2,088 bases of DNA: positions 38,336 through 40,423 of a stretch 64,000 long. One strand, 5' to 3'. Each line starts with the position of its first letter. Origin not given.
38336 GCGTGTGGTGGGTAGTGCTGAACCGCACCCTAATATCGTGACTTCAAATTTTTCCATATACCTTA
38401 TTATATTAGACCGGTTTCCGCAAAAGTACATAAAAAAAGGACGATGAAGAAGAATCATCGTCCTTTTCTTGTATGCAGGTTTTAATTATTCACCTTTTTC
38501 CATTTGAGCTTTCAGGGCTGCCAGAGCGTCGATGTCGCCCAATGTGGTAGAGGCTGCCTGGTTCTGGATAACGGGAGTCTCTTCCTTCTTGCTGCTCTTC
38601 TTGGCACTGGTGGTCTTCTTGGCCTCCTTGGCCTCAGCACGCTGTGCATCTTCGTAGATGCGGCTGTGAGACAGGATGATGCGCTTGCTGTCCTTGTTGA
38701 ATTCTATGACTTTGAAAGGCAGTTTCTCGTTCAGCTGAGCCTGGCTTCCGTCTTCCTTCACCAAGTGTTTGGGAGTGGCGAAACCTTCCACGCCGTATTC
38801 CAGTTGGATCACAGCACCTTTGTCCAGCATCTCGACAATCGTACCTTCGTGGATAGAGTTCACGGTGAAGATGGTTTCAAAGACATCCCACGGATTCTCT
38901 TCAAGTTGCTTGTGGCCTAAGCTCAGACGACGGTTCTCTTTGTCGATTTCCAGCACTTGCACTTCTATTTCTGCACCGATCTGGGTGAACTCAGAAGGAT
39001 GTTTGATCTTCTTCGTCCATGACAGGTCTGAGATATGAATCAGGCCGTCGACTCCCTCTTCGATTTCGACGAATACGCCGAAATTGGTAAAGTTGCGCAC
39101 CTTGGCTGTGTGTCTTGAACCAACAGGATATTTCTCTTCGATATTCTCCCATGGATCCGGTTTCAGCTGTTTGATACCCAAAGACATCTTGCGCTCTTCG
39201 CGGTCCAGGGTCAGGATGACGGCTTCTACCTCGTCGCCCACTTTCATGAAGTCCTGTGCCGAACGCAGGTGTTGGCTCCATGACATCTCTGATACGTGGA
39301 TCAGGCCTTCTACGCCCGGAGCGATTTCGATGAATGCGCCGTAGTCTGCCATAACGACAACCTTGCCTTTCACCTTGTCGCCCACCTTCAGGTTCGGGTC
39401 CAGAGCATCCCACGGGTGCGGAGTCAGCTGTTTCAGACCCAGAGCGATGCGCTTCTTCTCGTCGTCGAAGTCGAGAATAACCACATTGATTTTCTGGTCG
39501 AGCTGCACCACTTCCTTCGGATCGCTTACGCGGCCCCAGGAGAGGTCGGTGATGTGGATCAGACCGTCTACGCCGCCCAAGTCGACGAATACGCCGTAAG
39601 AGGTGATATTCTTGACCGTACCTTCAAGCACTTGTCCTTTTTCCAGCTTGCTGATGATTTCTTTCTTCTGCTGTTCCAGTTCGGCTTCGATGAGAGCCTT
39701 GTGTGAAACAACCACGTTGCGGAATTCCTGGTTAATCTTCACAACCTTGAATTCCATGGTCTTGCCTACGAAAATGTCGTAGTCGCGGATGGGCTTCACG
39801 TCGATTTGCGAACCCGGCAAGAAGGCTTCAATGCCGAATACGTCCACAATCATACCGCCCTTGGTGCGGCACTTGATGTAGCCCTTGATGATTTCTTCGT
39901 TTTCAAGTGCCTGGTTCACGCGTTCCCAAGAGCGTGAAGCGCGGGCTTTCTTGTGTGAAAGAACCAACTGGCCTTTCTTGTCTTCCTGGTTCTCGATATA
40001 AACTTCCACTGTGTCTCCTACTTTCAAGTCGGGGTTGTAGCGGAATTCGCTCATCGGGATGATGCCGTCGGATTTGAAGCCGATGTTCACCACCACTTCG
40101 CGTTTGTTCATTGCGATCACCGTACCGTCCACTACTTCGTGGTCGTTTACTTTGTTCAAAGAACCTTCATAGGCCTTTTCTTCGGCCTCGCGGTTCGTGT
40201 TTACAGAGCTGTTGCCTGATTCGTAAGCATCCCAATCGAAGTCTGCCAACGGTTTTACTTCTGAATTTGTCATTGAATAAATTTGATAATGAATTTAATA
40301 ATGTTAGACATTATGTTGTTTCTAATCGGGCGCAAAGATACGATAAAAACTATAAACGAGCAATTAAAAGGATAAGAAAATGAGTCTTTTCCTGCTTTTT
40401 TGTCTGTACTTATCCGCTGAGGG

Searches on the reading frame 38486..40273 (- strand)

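Call 4: search_protein_families(library=pfam, proteins=[window:38486-40273:-], max_evalue=0.01)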
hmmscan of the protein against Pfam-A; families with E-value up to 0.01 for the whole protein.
window:38486-40273:- (595 aa): 7 families
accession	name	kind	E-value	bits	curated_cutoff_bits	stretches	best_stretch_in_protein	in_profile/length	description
PF00575.29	S1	-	2.9e-84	277.9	22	6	209-281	1-74/74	S1 RNA binding domain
PF23459.1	S1_RRP5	-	2.2e-20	73.4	27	2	297-361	3-66/72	RRP5 S1 domain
PF21710.3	Spt6_S1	-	1.7e-09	38.3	27.5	0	305-365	24-84/91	Spt6, S1/OB domain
PF13509.12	S1_2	-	1.2e-05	25.8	21.8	0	384-418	1-35/61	S1 domain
PF17092.11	PCB_OB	-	2.7e-05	25.3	27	0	289-349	23-93/111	Penicillin-binding protein OB-like domain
PF24353.1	DUF7513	-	0.0006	20.1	27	0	77-101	13-38/81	Domain of unknown function (DUF7513)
PF22708.2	S1CSD-TOTE-1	-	0.0084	16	27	0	67-101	28-60/65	S1/CSD-like domain 1 of the TOTE conflict systems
